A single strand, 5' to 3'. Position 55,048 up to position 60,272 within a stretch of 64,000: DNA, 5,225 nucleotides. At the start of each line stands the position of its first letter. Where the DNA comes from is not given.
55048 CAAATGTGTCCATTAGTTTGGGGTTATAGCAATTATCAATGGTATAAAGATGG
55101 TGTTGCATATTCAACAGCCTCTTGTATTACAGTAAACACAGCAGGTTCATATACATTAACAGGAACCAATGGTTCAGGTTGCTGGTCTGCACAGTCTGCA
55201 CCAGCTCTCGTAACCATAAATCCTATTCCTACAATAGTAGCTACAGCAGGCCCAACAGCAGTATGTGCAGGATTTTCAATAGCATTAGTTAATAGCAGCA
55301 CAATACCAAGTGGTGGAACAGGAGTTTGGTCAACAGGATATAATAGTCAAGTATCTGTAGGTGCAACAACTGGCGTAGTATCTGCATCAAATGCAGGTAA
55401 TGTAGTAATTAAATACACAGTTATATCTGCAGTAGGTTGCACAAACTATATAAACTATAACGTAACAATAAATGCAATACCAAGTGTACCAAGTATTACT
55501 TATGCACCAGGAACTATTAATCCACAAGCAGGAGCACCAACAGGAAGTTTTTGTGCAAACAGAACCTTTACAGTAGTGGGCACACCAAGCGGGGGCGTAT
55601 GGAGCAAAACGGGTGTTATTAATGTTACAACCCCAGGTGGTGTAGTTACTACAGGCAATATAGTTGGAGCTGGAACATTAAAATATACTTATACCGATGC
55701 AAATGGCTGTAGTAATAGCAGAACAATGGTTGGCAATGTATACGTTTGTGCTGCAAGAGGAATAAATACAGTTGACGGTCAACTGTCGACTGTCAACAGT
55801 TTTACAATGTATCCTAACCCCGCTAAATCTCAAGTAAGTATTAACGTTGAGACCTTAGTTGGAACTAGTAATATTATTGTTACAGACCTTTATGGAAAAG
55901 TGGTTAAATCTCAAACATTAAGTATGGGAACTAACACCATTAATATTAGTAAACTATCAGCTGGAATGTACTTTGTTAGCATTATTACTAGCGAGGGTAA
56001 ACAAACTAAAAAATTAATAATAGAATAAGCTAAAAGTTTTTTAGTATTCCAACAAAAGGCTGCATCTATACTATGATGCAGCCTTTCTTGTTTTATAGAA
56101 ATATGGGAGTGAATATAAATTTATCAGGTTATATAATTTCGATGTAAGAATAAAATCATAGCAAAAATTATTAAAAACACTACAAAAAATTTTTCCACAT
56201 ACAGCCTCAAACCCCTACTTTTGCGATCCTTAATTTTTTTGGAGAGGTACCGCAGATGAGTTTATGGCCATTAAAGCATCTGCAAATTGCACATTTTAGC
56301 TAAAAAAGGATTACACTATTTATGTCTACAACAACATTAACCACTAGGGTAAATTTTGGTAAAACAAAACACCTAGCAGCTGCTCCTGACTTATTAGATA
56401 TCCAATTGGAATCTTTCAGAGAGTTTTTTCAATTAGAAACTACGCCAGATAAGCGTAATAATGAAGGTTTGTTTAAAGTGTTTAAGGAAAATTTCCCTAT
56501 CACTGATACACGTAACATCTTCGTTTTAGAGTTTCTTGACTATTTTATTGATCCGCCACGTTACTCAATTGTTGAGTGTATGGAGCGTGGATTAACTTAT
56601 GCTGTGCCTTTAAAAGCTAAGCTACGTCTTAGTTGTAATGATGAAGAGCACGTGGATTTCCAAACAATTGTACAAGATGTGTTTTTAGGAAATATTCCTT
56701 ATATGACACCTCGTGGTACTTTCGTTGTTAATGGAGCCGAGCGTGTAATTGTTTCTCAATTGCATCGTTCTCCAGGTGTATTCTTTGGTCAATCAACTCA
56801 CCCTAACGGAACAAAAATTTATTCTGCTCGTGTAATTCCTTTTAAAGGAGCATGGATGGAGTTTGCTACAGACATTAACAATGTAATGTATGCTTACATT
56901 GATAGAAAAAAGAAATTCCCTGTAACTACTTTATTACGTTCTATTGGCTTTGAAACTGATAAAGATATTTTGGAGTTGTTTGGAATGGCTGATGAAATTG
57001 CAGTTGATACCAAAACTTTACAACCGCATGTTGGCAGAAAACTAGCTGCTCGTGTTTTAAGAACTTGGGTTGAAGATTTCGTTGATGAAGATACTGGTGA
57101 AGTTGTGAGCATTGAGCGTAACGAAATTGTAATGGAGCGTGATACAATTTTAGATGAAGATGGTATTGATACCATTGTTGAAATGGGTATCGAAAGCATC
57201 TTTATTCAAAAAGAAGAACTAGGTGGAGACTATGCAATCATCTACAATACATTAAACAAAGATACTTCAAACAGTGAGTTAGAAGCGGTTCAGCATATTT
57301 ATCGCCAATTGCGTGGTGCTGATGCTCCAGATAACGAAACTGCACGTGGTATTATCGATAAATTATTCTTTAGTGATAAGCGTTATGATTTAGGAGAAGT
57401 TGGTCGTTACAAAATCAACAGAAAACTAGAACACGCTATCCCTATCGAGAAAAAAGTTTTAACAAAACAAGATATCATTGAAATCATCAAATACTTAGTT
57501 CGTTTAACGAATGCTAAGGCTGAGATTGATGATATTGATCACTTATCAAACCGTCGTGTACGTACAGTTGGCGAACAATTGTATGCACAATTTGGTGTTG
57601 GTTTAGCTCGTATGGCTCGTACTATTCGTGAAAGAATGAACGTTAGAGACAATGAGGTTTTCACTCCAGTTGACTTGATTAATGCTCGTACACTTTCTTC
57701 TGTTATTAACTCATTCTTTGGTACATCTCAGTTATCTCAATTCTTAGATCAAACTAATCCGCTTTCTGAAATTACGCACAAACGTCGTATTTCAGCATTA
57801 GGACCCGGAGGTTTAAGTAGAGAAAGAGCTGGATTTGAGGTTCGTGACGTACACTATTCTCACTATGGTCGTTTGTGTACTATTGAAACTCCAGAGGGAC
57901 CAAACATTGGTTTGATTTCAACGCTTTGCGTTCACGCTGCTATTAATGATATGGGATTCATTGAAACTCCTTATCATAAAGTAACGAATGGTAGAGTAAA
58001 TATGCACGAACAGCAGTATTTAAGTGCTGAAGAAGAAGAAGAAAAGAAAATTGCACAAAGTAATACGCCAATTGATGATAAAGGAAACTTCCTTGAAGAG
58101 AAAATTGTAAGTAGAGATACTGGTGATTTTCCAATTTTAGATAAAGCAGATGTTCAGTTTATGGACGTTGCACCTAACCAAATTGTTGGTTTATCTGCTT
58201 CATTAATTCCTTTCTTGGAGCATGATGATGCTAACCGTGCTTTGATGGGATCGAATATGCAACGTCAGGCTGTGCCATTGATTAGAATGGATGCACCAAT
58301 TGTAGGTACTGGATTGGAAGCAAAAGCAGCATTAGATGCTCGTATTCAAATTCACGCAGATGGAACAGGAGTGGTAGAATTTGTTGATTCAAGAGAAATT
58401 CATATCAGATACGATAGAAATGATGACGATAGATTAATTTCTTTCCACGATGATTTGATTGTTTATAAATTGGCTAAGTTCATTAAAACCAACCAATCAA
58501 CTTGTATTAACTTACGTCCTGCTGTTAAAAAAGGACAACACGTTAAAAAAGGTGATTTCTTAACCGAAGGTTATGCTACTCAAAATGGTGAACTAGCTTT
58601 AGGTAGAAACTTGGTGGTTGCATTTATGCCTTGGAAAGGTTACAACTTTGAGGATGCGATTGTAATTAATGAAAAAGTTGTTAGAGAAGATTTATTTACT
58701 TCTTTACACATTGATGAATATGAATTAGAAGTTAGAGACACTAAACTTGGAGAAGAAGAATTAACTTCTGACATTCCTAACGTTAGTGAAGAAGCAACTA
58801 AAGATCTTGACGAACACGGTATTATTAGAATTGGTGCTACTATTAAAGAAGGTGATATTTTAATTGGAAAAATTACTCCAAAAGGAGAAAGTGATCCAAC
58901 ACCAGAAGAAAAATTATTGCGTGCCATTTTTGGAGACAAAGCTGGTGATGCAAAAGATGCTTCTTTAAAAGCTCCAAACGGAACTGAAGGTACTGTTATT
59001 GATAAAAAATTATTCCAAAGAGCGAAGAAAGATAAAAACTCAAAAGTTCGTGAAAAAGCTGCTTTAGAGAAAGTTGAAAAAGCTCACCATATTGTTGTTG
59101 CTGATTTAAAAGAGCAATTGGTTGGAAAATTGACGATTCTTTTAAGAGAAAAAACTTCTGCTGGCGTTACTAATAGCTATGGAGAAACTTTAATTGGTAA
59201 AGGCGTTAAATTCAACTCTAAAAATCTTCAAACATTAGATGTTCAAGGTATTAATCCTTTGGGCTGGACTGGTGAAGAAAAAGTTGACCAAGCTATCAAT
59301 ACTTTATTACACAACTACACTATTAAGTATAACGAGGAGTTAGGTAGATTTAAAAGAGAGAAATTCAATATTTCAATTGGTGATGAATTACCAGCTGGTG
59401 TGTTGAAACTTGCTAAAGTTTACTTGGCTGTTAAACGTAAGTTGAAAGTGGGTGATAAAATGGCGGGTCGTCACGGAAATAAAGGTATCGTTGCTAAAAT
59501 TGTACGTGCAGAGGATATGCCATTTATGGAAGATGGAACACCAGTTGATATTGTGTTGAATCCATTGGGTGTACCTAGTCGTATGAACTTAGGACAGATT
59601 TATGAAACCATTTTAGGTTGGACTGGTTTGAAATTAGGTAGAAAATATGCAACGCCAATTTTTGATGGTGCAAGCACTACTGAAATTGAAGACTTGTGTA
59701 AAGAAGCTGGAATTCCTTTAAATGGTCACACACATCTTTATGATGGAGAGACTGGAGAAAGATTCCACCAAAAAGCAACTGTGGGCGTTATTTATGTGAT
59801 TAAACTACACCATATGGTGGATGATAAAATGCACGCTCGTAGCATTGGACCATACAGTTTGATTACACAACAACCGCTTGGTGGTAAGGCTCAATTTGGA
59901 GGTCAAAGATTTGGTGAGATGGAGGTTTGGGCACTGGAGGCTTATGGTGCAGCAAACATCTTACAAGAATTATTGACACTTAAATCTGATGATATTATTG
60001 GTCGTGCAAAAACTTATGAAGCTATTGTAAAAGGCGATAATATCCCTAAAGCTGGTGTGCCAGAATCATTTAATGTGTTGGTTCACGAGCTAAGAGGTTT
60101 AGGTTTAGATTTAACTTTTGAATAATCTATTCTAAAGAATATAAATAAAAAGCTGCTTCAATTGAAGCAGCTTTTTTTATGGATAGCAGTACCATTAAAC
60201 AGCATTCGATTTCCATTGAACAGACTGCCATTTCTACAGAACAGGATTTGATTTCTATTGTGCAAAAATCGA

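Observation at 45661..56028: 3455-aa T9SS cargo protein with an unusual domain combination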

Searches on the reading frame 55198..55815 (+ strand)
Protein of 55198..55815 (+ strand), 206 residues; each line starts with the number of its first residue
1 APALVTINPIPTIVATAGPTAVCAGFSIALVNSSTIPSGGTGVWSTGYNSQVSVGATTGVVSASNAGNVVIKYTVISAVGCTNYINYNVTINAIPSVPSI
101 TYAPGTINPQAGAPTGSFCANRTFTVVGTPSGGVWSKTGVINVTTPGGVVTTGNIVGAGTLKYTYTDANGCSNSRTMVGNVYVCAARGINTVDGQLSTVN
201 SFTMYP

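Call 11: search_protein_families(library=pfam, proteins=[window:55198-55815:+], max_evalue=1)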
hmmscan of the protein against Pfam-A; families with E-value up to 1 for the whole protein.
window:55198-55815:+ (206 aa): 2 families
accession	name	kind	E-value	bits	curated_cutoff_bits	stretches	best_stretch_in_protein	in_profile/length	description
PF25354.1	Ig_NUP210_16th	-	2.2e-05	24.3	27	1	33-76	21-64/72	NUP210-like, Ig-like domain 16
PF07029.16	CryBP1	-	0.19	12.2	25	1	58-106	47-93/180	CryBP1 protein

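Call 12: search_protein_families(library=ncbifam, proteins=[window:55198-55815:+], max_evalue=1)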
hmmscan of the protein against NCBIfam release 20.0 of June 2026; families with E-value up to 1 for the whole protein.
window:55198-55815:+ (206 aa): 0 families

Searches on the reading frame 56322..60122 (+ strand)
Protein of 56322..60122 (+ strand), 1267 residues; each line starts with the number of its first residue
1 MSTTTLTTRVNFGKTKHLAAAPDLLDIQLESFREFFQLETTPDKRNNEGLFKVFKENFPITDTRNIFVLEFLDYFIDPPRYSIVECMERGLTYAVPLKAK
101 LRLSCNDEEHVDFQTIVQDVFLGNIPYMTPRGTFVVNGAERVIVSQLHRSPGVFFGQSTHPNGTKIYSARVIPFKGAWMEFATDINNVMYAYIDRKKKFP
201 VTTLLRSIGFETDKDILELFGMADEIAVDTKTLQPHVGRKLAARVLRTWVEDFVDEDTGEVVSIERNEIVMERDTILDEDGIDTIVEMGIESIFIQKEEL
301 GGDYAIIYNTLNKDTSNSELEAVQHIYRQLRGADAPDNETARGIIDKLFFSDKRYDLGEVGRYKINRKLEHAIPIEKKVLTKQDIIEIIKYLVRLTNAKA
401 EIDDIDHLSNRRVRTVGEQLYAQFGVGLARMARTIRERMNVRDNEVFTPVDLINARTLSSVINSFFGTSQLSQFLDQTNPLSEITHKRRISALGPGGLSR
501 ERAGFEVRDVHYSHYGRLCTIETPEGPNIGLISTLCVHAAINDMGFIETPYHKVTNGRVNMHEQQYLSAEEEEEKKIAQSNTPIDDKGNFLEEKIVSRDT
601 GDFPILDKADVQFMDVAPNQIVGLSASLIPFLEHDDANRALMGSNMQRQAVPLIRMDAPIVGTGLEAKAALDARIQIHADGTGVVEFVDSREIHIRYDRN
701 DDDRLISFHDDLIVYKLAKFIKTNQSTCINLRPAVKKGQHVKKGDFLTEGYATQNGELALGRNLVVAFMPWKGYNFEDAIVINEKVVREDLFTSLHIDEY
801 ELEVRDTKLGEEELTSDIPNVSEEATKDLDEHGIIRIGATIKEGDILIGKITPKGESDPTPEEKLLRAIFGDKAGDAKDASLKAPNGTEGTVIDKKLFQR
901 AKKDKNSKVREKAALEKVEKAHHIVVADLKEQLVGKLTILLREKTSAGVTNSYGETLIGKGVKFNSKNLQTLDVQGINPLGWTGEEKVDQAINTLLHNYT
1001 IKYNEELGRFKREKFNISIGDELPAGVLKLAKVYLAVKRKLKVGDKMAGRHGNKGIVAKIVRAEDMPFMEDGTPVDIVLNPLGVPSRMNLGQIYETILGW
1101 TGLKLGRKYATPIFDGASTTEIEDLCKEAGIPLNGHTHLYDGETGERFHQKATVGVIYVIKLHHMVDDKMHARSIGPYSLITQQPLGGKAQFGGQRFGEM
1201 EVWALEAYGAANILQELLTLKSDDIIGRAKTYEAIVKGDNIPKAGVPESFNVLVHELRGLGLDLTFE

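Call 16: search_protein_families(library=pfam, proteins=[window:56322-60122:+], max_evalue=0.001)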
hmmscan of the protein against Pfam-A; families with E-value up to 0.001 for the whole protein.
window:56322-60122:+ (1267 aa): 6 families
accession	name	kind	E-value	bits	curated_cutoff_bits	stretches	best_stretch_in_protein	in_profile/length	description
PF00562.33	RNA_pol_Rpb2_6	-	1.7e-130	435.9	23.4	1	679-1191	2-373/373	RNA polymerase Rpb2, domain 6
PF04561.19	RNA_pol_Rpb2_2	-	1.1e-28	100.6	21.7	2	309-414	89-190/190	RNA polymerase Rpb2, domain 2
PF04565.21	RNA_pol_Rpb2_3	-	9.9e-28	96.5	21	1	473-541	1-68/68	RNA polymerase Rpb2, domain 3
PF04560.25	RNA_pol_Rpb2_7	-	8.5e-26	90.6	32.1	1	1193-1266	1-84/87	RNA polymerase Rpb2, domain 7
PF10385.14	RNA_pol_Rpb2_45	-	9.3e-22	77.3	28.2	1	551-617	1-66/66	RNA polymerase beta subunit external 1 domain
PF04563.20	RNA_pol_Rpb2_1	-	1.3e-18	67.8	28.2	1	24-459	2-202/203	RNA polymerase beta subunit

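Call 46: search_protein_families(library=pfam, proteins=[L005:2-9709:+], max_evalue=0.001)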
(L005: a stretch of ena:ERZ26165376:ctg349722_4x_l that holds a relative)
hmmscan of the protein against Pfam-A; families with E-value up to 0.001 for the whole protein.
L005:2-9709:+ (3236 aa): 4 families
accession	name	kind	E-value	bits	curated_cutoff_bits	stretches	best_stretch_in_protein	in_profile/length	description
PF17210.9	SdrD_B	-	1.8e-18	67.2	29.7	1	1134-1261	2-112/112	SdrD B-like domain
PF02368.24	Big_2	-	1.2e-14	54.4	22.8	4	1862-1902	29-69/79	Bacterial Ig-like domain (group 2)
PF25354.1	Ig_NUP210_16th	-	3.4e-14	52.5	27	2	349-398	10-64/72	NUP210-like, Ig-like domain 16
PF18962.6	Por_Secre_tail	-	6.5e-14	52.4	27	1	3164-3235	1-75/75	Secretion system C-terminal sorting domain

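Call 83: search_protein_families(library=pfam, proteins=[L018:13236-15335:+, L016:13319-16702:+, L006:3506-9739:+, L018:18600-19900:+], max_evalue=0.01)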
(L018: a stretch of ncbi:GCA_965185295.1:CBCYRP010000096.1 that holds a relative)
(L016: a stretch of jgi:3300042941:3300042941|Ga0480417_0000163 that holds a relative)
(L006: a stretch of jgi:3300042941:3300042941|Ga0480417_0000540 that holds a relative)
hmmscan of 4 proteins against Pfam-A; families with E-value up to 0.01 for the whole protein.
L018:13236-15335:+ (700 aa): 0 families

L016:13319-16702:+ (1128 aa): 9 families
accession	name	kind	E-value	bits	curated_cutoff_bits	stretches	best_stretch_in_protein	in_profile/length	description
PF24907.1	SIBA-E_N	-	3.1e-20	72.8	28.1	1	38-156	1-117/119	Integrin beta-like protein A-E, N-terminal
PF05345.18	He_PIG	-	3.8e-16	59.7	24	3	924-978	37-95/96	Putative Ig domain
PF01436.27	NHL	-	3.5e-11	43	20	2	892-918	1-27/28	NHL repeat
PF06739.17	SBBP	-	3.1e-07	30.7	20.5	0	717-735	11-29/38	Beta-propeller repeat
PF08450.18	SGL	-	1.2e-06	28.7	26.3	0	793-842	177-229/246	SMP-30/Gluconolactonase/LRE-like region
PF24908.1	Ig_SIBA-E_2nd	-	1.5e-05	25.6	27.8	0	167-263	4-90/117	Integrin beta-like protein A-E, second Ig-like domain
PF18957.6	RibLong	-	3.5e-05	25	27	1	912-978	25-92/93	Long Rib domain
PF22701.2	Mala_s_1-like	-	0.00017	21.8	27.5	1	798-909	38-146/195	Mal s 1 allergenic protein-like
PF25021.1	TEN_NHL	-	0.00047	19.7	27.1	0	799-838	141-180/357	Teneurin NHL domain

L006:3506-9739:+ (2078 aa): 2 families
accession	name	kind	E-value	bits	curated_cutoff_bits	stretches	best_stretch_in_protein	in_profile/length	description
PF18962.6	Por_Secre_tail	-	3.3e-11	43.7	27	1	1999-2069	1-69/75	Secretion system C-terminal sorting domain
PF13229.12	Beta_helix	-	0.00026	21.1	25.9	2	1482-1606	53-152/158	Right handed beta helix region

L018:18600-19900:+ (433 aa): 0 families
